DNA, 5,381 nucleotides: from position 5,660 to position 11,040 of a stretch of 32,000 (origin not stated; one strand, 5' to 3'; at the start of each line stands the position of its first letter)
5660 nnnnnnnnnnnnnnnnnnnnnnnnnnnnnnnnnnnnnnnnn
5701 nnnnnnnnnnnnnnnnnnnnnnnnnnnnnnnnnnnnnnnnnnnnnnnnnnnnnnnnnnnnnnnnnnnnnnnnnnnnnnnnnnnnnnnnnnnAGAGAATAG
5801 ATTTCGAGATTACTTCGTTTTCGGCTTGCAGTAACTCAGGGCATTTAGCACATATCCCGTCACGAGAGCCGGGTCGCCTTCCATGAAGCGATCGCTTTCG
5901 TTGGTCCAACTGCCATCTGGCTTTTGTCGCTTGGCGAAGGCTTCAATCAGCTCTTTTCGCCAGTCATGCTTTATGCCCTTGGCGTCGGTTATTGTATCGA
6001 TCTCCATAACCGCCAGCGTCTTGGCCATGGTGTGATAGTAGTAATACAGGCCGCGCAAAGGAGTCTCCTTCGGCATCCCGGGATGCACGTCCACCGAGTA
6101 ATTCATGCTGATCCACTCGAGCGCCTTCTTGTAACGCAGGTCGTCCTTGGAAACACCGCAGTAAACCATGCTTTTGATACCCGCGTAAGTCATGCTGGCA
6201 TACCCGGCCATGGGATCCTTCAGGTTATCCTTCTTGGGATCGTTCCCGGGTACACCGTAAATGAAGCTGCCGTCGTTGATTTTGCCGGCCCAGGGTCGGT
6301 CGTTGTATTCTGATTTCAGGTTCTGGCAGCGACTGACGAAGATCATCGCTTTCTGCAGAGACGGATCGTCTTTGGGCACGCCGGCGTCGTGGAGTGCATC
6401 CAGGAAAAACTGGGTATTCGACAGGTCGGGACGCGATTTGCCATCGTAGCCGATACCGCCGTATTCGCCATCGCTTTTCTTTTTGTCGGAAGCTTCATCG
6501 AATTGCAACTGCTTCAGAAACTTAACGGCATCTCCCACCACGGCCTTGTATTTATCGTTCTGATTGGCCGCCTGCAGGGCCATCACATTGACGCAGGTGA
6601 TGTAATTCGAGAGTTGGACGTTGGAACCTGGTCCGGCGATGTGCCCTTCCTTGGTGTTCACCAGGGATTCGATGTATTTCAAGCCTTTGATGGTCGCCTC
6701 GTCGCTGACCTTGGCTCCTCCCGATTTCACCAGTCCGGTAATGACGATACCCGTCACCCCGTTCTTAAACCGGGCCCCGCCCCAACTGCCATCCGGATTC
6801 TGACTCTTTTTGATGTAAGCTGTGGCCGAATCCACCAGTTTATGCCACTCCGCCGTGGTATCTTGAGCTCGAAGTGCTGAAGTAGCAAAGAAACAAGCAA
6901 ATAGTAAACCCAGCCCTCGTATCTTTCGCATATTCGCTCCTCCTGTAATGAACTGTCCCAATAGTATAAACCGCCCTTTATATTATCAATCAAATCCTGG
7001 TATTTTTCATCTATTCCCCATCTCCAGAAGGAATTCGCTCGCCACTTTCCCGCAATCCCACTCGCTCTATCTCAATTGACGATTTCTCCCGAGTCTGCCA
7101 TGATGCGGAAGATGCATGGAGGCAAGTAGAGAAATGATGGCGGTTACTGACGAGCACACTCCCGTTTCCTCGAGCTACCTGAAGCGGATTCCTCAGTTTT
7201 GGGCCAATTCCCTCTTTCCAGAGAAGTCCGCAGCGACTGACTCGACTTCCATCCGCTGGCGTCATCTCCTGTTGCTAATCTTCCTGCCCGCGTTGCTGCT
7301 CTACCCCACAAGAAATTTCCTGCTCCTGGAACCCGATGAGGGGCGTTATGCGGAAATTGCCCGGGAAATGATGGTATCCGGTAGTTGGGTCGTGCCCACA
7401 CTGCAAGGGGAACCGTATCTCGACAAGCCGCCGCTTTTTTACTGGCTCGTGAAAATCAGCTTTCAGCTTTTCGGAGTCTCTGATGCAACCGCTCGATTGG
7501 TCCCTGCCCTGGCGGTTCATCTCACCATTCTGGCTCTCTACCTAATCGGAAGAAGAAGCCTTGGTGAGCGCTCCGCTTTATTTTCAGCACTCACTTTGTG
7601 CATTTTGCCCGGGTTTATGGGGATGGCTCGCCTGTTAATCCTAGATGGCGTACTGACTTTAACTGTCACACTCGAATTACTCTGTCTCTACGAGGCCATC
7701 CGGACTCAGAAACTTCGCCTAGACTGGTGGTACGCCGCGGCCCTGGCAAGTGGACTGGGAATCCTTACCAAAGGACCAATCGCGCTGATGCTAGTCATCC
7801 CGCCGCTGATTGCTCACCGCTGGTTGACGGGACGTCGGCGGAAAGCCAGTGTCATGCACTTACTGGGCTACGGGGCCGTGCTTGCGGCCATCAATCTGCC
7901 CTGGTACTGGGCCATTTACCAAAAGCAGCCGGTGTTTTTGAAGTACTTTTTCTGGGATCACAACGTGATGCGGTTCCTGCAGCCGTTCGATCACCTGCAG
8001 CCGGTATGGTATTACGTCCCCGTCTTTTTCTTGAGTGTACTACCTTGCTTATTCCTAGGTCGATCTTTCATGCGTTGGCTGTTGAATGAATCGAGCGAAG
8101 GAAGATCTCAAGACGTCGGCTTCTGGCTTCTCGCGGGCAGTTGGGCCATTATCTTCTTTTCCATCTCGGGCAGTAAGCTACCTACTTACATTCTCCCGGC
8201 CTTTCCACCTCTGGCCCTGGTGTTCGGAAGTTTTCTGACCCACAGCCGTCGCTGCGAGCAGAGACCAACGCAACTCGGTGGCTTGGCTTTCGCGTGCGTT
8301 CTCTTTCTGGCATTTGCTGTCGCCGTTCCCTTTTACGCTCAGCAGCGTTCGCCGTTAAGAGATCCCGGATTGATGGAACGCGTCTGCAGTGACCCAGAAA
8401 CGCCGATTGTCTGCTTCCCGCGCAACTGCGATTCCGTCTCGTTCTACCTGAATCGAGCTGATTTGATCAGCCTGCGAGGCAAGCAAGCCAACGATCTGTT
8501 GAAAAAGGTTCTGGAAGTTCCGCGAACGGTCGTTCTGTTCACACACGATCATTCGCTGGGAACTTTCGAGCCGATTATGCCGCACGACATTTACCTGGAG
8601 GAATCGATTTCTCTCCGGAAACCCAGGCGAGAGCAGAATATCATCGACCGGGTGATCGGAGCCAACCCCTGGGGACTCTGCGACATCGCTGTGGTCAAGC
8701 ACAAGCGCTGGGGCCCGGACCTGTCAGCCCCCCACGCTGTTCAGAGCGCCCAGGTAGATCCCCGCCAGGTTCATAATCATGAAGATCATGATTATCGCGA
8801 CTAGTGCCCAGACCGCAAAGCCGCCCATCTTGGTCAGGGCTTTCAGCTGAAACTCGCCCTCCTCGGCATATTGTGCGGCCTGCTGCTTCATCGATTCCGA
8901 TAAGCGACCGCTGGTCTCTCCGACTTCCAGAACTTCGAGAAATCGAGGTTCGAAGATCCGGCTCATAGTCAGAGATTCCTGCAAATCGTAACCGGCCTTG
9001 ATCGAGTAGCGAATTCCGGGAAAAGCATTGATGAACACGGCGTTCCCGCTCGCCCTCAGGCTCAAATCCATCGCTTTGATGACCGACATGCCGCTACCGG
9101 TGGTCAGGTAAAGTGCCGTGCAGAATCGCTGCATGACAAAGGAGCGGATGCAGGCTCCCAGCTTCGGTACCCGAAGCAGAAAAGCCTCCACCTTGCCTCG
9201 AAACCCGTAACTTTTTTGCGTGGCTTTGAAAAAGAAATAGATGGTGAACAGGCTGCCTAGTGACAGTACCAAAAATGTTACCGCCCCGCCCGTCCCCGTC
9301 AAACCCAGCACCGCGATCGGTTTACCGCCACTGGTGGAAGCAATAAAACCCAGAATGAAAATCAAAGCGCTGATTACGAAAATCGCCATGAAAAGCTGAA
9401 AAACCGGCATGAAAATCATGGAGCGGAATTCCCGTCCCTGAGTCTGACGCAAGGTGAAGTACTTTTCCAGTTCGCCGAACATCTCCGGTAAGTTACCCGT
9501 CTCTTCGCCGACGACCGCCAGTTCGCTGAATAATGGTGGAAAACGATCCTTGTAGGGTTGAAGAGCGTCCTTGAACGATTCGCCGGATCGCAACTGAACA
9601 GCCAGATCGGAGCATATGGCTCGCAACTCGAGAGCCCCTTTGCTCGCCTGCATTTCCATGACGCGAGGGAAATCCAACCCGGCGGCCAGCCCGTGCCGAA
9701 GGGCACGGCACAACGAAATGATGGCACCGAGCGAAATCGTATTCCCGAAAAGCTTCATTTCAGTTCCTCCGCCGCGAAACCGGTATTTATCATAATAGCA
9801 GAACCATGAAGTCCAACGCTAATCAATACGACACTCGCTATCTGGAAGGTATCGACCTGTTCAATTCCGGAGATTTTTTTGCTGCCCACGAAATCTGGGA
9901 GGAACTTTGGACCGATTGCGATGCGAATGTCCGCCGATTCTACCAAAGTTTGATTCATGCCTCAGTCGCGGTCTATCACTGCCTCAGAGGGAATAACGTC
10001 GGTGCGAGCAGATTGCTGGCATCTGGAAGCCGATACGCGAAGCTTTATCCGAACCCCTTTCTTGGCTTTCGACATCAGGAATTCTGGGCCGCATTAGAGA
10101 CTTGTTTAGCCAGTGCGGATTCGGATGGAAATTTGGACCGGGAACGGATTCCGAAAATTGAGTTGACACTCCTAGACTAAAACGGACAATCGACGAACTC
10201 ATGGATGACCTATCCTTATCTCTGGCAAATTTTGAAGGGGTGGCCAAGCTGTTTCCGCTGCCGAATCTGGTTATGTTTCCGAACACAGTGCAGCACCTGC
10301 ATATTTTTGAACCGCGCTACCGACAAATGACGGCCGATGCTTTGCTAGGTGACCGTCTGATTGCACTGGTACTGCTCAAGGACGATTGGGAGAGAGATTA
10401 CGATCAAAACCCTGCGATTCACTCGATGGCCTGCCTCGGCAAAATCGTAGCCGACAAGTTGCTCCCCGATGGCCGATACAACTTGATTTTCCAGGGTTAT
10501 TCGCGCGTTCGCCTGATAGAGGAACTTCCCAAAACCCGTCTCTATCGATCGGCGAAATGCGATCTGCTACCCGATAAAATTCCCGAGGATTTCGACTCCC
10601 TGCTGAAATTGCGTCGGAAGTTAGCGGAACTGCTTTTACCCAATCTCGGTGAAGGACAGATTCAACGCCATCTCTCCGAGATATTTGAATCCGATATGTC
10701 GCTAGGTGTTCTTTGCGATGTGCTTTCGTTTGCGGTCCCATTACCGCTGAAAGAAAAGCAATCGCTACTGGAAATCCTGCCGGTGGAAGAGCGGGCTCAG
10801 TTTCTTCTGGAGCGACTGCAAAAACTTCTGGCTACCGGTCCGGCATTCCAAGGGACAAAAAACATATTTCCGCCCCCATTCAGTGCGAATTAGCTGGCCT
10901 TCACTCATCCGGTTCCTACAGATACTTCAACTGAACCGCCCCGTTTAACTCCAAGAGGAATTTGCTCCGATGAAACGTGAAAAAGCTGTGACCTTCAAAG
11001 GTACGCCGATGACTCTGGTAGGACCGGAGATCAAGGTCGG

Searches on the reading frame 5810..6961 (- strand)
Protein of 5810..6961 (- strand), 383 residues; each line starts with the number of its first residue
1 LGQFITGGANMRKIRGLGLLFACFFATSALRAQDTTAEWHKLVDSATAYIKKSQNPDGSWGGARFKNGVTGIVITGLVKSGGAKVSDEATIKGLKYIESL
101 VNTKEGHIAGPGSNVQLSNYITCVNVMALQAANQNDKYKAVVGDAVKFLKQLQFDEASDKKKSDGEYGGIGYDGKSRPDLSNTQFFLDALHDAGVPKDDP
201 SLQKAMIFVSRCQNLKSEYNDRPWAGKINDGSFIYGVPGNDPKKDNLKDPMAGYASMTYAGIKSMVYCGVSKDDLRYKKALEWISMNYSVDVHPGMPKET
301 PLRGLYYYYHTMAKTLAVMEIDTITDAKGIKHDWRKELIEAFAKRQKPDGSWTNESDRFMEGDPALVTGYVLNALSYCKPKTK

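Call 87: search_protein_families(library=pfam, proteins=[window:5810-6961:-], max_evalue=0.0001)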
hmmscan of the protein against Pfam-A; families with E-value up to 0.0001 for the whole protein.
window:5810-6961:- (383 aa): 2 families
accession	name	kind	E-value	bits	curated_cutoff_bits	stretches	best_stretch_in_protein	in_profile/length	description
PF13243.12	SQHop_cyclase_C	-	2.5e-09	37.1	26.1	0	122-360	7-234/319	Squalene-hopene cyclase C-terminal domain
PF00432.27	Prenyltrans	-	5.3e-05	23.2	26.5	0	24-76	133-183/304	Prenyltransferase alpha-alpha toroid domain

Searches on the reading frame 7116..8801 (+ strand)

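Call 87: search_protein_families(library=pfam, proteins=[window:7116-8801:+], max_evalue=0.0001)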
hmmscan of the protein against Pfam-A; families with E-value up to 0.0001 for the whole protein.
window:7116-8801:+ (562 aa): 2 families
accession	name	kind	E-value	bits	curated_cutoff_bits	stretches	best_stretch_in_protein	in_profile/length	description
PF13231.12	PMT_2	-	1.3e-26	94.2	26.1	1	103-265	1-160/160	Dolichyl-phosphate-mannose-protein mannosyltransferase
PF02366.24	PMT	-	1.3e-23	84.3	22.7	1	48-278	3-245/245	Dolichyl-phosphate-mannose-protein mannosyltransferase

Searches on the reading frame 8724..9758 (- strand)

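Call 87: search_protein_families(library=pfam, proteins=[window:8724-9758:-], max_evalue=0.0001)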
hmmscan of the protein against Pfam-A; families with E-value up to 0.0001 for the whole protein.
window:8724-9758:- (344 aa): 1 family
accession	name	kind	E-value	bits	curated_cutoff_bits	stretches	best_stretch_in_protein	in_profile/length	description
PF00482.28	T2SSF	-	2.1e-34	118.6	25.2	2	17-136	2-123/125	Type II secretion system (T2SS), protein F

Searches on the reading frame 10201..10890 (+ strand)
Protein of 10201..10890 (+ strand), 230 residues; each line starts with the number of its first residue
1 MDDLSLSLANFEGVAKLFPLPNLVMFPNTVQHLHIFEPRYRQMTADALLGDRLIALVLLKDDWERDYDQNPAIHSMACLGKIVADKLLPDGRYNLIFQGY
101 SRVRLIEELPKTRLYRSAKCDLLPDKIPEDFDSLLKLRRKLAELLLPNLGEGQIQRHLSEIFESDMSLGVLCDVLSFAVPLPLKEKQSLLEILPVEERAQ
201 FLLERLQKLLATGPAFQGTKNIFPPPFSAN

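Call 87: search_protein_families(library=pfam, proteins=[window:10201-10890:+], max_evalue=0.0001)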
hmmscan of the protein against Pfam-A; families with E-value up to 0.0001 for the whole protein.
window:10201-10890:+ (230 aa): 1 family
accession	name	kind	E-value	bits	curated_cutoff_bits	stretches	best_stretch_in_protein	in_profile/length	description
PF02190.22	LON_substr_bdg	-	1.5e-33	116.8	28.7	1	16-208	3-200/200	ATP-dependent protease La (LON) substrate-binding domain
